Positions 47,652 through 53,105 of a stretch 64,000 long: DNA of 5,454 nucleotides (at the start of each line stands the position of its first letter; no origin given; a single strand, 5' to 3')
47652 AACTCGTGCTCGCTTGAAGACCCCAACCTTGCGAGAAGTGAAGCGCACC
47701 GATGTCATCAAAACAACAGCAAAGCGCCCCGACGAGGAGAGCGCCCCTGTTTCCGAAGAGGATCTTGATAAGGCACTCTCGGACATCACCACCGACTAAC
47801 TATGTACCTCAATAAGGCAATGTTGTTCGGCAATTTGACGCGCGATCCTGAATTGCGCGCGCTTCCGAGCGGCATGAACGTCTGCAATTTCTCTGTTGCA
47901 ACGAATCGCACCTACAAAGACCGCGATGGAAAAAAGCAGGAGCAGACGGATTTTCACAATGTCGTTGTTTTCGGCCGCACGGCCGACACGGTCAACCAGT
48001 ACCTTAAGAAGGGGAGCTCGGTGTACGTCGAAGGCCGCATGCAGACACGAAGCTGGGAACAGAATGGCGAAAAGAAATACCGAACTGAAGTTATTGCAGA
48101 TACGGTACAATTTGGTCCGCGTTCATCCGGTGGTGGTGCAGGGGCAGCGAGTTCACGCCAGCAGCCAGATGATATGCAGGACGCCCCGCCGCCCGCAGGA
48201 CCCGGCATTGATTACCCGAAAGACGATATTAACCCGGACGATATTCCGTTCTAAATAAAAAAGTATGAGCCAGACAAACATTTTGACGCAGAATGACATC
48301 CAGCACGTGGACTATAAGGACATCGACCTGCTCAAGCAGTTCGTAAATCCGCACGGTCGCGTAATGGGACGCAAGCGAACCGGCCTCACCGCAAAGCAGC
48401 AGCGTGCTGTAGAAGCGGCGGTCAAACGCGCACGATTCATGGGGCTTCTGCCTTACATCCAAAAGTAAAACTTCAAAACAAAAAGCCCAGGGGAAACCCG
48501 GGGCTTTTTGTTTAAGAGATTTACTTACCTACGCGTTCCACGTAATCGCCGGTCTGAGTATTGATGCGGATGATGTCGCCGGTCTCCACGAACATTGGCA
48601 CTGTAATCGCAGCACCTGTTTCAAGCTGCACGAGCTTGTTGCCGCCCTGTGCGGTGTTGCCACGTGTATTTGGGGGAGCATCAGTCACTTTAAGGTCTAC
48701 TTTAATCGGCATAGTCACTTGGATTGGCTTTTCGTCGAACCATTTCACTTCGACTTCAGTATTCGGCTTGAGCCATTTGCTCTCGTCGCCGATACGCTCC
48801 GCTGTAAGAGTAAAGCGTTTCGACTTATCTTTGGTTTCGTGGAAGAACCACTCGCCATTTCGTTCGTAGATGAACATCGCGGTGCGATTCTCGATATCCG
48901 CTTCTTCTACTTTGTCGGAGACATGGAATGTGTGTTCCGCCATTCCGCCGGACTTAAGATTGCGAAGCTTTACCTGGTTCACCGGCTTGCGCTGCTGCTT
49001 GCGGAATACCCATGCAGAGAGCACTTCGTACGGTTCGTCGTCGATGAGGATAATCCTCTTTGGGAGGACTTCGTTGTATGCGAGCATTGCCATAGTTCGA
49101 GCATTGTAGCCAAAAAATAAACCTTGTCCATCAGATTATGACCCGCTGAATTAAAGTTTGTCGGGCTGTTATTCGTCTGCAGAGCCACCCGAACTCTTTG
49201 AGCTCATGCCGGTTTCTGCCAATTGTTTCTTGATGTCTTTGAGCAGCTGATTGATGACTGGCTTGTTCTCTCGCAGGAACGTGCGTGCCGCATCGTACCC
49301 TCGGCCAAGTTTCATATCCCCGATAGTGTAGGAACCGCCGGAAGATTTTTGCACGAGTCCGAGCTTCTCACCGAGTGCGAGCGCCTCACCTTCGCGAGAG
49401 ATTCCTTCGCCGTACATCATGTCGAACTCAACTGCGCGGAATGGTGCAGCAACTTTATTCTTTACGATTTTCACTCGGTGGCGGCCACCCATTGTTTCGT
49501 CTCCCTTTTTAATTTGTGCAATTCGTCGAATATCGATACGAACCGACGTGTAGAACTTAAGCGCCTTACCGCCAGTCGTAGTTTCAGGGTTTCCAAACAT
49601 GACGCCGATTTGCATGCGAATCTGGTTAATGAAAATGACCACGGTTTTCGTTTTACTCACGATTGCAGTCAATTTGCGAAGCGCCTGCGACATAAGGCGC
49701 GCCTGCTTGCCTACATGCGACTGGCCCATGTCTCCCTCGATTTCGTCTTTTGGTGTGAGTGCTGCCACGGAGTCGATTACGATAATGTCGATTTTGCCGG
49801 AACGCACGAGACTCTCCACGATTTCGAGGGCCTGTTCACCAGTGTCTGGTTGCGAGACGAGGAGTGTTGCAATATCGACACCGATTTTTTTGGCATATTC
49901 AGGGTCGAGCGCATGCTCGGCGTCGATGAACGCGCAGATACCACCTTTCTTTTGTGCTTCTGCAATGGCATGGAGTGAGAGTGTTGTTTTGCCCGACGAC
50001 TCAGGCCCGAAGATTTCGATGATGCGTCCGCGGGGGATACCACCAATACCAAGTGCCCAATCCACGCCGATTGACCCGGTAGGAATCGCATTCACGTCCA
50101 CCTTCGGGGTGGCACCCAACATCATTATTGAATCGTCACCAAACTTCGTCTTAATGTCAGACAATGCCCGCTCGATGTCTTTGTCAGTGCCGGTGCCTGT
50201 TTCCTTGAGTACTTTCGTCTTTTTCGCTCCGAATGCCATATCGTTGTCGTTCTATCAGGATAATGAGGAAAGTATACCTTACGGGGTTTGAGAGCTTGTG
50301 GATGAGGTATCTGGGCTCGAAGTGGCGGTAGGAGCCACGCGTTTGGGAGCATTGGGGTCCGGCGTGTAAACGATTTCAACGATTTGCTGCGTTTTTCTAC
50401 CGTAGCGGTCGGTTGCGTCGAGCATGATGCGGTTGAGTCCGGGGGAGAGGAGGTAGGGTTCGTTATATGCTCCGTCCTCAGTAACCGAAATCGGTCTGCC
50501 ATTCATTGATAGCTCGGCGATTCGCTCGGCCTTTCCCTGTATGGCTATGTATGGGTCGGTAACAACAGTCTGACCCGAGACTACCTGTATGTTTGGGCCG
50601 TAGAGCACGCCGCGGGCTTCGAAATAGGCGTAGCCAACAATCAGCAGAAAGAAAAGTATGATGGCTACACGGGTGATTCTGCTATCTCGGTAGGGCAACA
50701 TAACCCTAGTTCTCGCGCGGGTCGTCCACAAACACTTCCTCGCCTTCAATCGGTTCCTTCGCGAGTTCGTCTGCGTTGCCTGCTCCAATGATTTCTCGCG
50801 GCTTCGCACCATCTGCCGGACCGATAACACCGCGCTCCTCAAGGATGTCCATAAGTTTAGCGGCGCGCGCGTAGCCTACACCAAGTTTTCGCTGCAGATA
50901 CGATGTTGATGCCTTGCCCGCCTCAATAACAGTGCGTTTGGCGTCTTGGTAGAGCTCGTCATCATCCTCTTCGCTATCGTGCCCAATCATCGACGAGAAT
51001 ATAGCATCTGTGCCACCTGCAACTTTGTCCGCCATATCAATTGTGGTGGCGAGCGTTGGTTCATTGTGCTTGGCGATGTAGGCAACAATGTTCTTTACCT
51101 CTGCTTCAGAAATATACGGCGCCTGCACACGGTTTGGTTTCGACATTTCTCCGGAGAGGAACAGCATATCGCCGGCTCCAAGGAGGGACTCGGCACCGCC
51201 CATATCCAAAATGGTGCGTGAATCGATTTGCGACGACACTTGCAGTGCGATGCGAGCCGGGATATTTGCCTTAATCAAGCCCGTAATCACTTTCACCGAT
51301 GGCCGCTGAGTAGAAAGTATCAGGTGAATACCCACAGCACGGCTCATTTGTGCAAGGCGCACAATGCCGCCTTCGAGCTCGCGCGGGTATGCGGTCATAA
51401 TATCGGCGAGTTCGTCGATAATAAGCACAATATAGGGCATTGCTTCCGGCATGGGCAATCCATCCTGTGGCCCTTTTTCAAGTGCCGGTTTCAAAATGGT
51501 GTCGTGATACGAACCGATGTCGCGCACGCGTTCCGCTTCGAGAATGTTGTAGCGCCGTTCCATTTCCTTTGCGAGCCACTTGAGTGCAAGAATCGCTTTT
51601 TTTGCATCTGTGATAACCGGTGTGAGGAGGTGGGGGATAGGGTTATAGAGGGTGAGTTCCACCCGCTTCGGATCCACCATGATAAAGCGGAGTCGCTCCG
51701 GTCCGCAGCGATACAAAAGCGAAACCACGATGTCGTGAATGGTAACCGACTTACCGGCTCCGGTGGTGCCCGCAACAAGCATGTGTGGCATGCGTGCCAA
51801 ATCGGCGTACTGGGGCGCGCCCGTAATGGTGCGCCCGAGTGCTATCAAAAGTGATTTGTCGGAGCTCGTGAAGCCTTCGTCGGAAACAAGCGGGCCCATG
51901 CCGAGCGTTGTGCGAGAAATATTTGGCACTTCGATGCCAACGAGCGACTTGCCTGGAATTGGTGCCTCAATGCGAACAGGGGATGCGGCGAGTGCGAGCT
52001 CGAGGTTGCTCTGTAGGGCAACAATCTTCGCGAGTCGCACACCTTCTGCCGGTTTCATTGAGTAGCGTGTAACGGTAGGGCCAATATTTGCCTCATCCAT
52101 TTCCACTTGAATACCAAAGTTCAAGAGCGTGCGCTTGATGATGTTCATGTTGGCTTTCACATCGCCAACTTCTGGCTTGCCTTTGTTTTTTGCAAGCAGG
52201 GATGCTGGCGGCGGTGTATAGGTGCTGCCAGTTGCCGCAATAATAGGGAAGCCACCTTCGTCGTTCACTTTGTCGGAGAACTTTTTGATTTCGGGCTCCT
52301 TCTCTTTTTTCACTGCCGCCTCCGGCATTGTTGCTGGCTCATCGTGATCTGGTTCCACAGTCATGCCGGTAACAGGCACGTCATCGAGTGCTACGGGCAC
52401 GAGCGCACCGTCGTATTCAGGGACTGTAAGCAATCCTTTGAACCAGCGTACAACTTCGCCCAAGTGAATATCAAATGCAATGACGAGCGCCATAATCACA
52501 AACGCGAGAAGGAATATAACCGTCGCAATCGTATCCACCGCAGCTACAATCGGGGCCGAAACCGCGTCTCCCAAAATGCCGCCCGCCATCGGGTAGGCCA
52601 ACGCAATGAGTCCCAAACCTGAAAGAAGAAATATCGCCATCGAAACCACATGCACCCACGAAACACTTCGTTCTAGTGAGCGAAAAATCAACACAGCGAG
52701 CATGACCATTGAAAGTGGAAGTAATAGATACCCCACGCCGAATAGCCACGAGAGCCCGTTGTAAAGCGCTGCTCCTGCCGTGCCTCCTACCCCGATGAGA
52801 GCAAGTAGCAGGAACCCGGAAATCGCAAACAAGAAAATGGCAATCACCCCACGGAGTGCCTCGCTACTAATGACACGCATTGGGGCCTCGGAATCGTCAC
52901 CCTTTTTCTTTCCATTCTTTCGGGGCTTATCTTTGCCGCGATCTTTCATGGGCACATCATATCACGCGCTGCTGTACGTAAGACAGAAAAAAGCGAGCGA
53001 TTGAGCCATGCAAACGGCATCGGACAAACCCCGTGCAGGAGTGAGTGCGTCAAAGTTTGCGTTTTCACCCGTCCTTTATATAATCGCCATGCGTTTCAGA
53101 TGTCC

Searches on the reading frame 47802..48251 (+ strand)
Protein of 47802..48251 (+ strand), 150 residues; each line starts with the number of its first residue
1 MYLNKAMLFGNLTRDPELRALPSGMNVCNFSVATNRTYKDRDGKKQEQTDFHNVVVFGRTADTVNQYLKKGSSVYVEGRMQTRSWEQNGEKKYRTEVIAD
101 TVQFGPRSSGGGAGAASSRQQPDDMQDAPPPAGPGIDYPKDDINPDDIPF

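Call 21: search_protein_families(library=pfam, proteins=[window:47802-48251:+], max_evalue=0.001)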
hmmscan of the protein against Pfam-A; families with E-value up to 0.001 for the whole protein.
window:47802-48251:+ (150 aa): 1 family
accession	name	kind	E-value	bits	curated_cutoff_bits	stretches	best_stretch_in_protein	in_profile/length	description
PF00436.31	SSB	-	1.1e-41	141.5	26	1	3-104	1-103/104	Single-strand binding protein family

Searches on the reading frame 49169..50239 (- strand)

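Call 21: search_protein_families(library=pfam, proteins=[window:49169-50239:-], max_evalue=0.001)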
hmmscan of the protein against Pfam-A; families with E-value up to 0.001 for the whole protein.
window:49169-50239:- (356 aa): 7 families
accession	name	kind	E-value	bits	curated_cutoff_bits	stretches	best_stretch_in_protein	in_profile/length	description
PF00154.27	RecA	-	1.5e-137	457.7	27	1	20-281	1-262/262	recA bacterial DNA recombination protein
PF08423.17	Rad51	-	3e-10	40.2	22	1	49-239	5-211/244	Rad51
PF21096.2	RecA_C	-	4.5e-08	33.5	27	1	284-340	1-56/57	RecA C-terminal domain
PF06745.19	ATPase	-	8.4e-08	32.3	26.6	1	52-209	1-166/231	KaiC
PF01637.24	ATPase_2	-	9.2e-06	26.1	33.2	1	72-209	21-121/225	ATPase domain predominantly from Archaea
PF13481.12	AAA_25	-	0.00019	21.6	27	0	58-93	21-55/195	AAA domain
PF02283.22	CobU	-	0.00083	19.4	27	0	76-211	3-129/168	Cobinamide kinase / cobinamide phosphate guanyltransferase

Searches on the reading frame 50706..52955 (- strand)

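Call 21: search_protein_families(library=pfam, proteins=[window:50706-52955:-], max_evalue=0.001)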
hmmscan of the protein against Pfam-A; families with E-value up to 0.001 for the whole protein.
window:50706-52955:- (749 aa): 4 families
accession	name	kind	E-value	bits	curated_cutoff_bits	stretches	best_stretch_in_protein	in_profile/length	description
PF01580.24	FtsK_SpoIIIE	-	1.2e-56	192.1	24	1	359-554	8-221/221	FtsK/SpoIIIE family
PF09397.16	FtsK_gamma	-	1.7e-26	92.1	30.6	1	663-723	1-61/63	Ftsk gamma domain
PF17854.6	FtsK_alpha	-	3.4e-26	91.8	22.9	1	249-345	2-101/101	FtsK alpha domain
PF13491.11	FtsK_4TM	-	3.5e-07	30.5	23.1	1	57-172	47-170/171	4TM region of DNA translocase FtsK/SpoIIIE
